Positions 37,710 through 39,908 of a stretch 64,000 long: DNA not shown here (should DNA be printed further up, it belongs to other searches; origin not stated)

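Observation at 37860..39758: CARF-like sensor fused to a catalytically degenerate sigma54-type AAA+ core without a DNA-binding domain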

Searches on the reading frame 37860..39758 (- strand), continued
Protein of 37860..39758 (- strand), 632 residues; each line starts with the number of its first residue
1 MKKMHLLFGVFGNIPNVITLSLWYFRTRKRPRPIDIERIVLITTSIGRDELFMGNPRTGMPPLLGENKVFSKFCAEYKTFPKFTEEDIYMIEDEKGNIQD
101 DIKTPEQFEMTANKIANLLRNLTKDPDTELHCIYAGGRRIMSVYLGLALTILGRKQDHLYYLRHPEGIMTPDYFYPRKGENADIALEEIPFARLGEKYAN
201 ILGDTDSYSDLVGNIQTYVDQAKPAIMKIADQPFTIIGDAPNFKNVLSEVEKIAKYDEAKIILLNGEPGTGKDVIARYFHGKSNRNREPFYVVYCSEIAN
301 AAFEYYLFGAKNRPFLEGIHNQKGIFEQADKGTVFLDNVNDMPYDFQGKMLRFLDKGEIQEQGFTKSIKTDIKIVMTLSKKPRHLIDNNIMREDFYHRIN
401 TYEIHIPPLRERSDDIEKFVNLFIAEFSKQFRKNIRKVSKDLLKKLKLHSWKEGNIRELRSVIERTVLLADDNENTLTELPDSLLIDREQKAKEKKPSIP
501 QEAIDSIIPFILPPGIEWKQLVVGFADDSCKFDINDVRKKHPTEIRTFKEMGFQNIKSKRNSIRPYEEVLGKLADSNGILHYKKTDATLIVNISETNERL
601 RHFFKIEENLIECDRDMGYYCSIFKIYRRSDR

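Call 18: find_encoding_contigs(protein=P0004, flank=10000, max_places=3)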
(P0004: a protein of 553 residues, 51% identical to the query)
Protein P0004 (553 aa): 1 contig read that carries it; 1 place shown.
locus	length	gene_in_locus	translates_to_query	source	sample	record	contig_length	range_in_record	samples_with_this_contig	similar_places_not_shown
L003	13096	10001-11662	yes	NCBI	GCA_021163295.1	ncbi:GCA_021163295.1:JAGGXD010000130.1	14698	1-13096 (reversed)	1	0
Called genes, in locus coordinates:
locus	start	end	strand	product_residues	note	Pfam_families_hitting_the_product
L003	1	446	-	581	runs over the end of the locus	PF00069:Pkinase, PF07714:PK_Tyr_Ser-Thr, PF05496:RuvB_N (faint), PF00004:AAA, PF17862:AAA_lid_3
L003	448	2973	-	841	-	PF00012:HSP70, PF06723:MreB_Mbl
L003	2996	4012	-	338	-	-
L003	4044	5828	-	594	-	-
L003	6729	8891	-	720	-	PF19263:DUF5906 (weak)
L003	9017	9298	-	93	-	PF18903:DUF5659 (weak)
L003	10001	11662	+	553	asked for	PF09623:Cas_NE0113, PF00158:Sigma54_activat, PF14532:Sigma54_activ_2, PF07728:AAA_5, PF25601:AAA_lid_14, PF02954:HTH_8 (weak)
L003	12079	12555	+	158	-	-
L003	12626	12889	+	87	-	-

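Call 19: find_encoding_contigs(protein=P0003, flank=10000, max_places=3)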
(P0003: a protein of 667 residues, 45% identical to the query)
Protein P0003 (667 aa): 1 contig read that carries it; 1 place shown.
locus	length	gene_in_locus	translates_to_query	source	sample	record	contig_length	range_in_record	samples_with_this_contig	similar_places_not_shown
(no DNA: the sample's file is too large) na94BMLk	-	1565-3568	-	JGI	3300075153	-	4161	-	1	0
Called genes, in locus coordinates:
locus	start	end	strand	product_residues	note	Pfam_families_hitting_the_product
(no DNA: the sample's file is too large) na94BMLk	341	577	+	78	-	-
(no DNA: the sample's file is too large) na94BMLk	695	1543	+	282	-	-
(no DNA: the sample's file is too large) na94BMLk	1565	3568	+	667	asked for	PF09623:Cas_NE0113, PF00158:Sigma54_activat, PF14532:Sigma54_activ_2, PF25601:AAA_lid_14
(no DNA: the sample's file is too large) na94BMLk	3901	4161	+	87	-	?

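Call 20: find_encoding_contigs(protein=P0005, flank=10000, max_places=3)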
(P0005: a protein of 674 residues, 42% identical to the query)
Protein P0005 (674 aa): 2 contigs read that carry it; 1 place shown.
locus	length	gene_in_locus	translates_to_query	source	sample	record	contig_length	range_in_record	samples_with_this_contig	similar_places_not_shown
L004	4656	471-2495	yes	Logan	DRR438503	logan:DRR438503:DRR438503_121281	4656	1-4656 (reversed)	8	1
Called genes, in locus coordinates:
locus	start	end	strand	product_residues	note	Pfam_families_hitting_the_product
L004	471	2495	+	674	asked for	PF09623:Cas_NE0113, PF00158:Sigma54_activat, PF14532:Sigma54_activ_2, PF00004:AAA (weak), PF25601:AAA_lid_14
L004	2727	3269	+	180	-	-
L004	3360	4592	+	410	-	PF13847:Methyltransf_31, PF13649:Methyltransf_25 (weak)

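Call 21: find_encoding_contigs(protein=P0006, flank=10000, max_places=3)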
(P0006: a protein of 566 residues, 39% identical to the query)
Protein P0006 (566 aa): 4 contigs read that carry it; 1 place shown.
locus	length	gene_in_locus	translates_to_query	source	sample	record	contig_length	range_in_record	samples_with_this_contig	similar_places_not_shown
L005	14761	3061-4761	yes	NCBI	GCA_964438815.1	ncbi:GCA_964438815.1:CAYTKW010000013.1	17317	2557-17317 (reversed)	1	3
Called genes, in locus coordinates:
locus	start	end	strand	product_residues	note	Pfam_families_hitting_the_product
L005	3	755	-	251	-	?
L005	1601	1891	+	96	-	-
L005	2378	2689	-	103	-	-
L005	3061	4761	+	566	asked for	PF09623:Cas_NE0113, PF14532:Sigma54_activ_2 (faint), PF00158:Sigma54_activat, PF07724:AAA_2 (weak), PF07728:AAA_5, PF25601:AAA_lid_14, PF02954:HTH_8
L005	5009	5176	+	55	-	-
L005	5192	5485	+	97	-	-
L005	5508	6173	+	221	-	PF09706:Cas_CXXC_CXXC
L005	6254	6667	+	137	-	-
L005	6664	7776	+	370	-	PF01966:HD (faint), PF00270:DEAD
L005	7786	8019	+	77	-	-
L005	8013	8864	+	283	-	PF00271:Helicase_C, PF22590:Cas3-like_C_2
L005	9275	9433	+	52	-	-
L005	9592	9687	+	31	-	-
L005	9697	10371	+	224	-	PF01867:Cas_Cas1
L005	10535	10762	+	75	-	PF09827:CRISPR_Cas2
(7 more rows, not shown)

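Call 22: find_encoding_contigs(protein=P0007, flank=10000, max_places=3)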
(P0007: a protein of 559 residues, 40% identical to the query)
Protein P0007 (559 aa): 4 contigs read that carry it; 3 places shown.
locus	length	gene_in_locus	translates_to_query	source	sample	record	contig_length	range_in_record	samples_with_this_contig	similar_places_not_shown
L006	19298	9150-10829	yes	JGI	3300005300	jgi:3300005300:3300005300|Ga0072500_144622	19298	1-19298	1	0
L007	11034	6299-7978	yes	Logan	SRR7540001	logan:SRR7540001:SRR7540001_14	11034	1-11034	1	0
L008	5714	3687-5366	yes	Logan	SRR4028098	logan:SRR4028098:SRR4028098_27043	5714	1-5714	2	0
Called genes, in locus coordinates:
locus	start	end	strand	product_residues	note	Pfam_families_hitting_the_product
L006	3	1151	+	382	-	?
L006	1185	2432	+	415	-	PF09623:Cas_NE0113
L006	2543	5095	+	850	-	PF18211:Csm1_B, PF22335:Cas10-Cmr2_palm2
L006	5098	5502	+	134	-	PF03750:Csm2_III-A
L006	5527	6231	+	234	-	PF03787:RAMPs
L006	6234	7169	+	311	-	-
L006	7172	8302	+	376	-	PF03787:RAMPs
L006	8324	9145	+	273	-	PF09651:Cas_APE2256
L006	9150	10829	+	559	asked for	PF09623:Cas_NE0113, PF00158:Sigma54_activat, PF14532:Sigma54_activ_2, PF00004:AAA (weak), PF07724:AAA_2, PF07728:AAA_5, PF25601:AAA_lid_14, PF02954:HTH_8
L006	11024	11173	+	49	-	-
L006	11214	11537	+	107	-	PF14076:DUF4258 (weak)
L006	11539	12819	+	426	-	PF09706:Cas_CXXC_CXXC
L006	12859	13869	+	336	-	PF01905:DevR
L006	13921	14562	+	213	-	PF09704:Cas_Cas5d (faint)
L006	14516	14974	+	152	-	-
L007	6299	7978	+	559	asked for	PF09623:Cas_NE0113, PF00158:Sigma54_activat, PF14532:Sigma54_activ_2, PF00004:AAA (weak), PF07724:AAA_2, PF07728:AAA_5, PF25601:AAA_lid_14, PF02954:HTH_8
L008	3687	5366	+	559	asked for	PF09623:Cas_NE0113, PF00158:Sigma54_activat, PF14532:Sigma54_activ_2, PF00004:AAA (weak), PF07724:AAA_2, PF07728:AAA_5, PF25601:AAA_lid_14, PF02954:HTH_8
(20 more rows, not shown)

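Call 66: search_protein_families(library=pfam, proteins=[L001:5301-6071:+, L004:2727-3269:+, L003:4044-5828:-, L003:2996-4012:-, L003:6729-8891:-, L003:9017-9298:-], max_evalue=0.01)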
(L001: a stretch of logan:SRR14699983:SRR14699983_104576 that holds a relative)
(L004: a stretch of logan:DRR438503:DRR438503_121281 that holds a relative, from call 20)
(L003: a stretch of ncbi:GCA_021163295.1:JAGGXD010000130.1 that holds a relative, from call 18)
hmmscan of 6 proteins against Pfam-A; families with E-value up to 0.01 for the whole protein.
L001:5301-6071:+ (256 aa): 1 family
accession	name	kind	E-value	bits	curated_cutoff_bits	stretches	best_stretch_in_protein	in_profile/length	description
PF03692.20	CxxCxxCC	-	5.1e-11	43.5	23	1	40-134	2-71/85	Putative zinc- or iron-chelating domain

L004:2727-3269:+ (180 aa): 0 families

L003:4044-5828:- (594 aa): 0 families

L003:2996-4012:- (338 aa): 0 families

L003:6729-8891:- (720 aa): 1 family
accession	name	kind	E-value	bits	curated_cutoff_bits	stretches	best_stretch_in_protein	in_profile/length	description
PF19263.5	DUF5906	-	8.8e-07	30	27.6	1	443-553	5-114/114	Family of unknown function (DUF5906)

L003:9017-9298:- (93 aa): 1 family
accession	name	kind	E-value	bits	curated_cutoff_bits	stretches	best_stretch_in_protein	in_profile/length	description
PF18903.5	DUF5659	-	2.6e-06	27.6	23.6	1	5-75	3-75/75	Domain of unknown function (DUF5659)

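Call 74: search_protein_families(library=padloc, proteins=[L001:573-1385:+, L004:2727-3269:+, L001:4296-4751:+, L001:5301-6071:+, L001:6147-6512:+, L003:12079-12555:+, L003:12626-12889:+], max_evalue=0.1)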
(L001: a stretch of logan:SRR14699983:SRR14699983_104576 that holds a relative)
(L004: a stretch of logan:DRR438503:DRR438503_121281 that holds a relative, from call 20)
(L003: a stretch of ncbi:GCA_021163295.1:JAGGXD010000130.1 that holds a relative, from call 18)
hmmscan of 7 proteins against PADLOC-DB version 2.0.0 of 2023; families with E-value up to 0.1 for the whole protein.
L001:573-1385:+ (270 aa): 0 families

L004:2727-3269:+ (180 aa): 0 families

L001:4296-4751:+ (151 aa): 0 families

L001:5301-6071:+ (256 aa): 0 families

L001:6147-6512:+ (121 aa): 0 families

L003:12079-12555:+ (158 aa): 0 families

L003:12626-12889:+ (87 aa): 0 families

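Call 75: search_protein_families(library=pfam, proteins=[L001:573-1385:+, L002:469-1281:+], max_evalue=10)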
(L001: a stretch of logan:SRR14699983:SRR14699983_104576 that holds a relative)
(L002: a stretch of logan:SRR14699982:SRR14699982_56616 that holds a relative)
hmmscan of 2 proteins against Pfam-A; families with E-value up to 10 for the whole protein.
L001:573-1385:+ (270 aa): 3 families
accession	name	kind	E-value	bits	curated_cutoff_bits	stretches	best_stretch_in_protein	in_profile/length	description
PF22545.2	2CompARG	-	0.016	15.7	27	1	164-250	71-157/170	2-Component system ADP-ribose glycohydrolase domain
PF18114.7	Suv3_N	-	0.03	14.9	24.2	1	228-254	29-55/116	Suv3 helical N-terminal domain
PF03324.19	Herpes_HEPA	-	0.17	12.8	25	1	181-238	18-75/95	Herpesvirus DNA helicase/primase complex associated protein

L002:469-1281:+ (270 aa): 3 families
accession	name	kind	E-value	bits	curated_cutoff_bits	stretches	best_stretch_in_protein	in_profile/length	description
PF22545.2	2CompARG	-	0.016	15.7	27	1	164-250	71-157/170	2-Component system ADP-ribose glycohydrolase domain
PF18114.7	Suv3_N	-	0.03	14.9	24.2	1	228-254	29-55/116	Suv3 helical N-terminal domain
PF03324.19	Herpes_HEPA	-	0.17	12.8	25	1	181-238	18-75/95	Herpesvirus DNA helicase/primase complex associated protein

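Call 122: list_cluster_members(proteins=[P0001, P0002, P0003, P0005, P0123, P0125])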
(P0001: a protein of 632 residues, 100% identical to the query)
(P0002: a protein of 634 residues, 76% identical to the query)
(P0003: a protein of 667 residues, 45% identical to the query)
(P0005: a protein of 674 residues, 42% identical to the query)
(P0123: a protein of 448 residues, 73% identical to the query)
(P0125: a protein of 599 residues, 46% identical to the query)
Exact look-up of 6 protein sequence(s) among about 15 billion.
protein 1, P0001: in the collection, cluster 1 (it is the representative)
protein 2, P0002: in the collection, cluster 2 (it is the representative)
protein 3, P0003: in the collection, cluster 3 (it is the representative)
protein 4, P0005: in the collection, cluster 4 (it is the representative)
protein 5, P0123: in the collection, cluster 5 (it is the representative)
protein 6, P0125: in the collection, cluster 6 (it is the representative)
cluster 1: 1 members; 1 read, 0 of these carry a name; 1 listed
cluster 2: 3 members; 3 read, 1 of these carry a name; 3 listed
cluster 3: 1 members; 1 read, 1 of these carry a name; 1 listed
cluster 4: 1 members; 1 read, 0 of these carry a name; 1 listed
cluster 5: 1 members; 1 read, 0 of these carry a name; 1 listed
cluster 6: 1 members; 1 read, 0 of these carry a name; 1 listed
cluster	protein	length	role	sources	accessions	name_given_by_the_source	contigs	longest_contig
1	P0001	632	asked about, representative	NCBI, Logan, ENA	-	-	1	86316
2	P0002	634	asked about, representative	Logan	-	-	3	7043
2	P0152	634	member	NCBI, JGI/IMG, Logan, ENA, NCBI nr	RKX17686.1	MAG: TIGR02584 family CRISPR-associated protein [Candidatus Zixiibacteriota bacterium] | MAG: TIGR02584 family CRISPR-associated protein [candidate division Zixibacteria ...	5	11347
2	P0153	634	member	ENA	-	-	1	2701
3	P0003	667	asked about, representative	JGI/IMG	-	CRISPR-associated protein (TIGR02584 family)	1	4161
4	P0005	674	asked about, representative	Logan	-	-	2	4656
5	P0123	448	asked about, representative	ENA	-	-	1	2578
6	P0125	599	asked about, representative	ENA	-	-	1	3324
